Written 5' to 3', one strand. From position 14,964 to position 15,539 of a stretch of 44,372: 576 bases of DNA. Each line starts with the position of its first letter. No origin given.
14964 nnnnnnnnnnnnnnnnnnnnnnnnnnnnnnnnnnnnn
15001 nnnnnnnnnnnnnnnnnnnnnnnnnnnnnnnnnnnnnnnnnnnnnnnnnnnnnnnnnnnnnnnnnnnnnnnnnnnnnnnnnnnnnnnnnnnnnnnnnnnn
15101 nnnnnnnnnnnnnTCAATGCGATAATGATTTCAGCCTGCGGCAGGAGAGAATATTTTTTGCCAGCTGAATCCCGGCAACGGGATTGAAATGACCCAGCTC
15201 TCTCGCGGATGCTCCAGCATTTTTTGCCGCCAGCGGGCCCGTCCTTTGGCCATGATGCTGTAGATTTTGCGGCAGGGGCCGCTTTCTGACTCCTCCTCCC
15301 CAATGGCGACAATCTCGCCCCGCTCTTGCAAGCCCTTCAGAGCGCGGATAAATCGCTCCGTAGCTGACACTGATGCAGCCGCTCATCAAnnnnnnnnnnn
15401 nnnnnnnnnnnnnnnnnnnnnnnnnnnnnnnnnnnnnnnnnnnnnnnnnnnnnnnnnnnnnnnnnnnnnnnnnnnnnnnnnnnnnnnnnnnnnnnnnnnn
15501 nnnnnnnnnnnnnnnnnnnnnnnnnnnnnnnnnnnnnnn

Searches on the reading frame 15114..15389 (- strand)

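Call 94: search_protein_families(library=pfam, proteins=[window:15131-15370:-, window:15114-15389:-], max_evalue=0.01)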
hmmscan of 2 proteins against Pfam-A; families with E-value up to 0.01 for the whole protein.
window:15131-15370:- (79 aa): 1 family
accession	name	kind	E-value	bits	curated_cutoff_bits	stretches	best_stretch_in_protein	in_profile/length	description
PF03551.20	PadR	-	0.0037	17.7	27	1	10-47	37-73/75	Transcriptional regulator PadR-like family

window:15114-15389:- (91 aa): 0 families
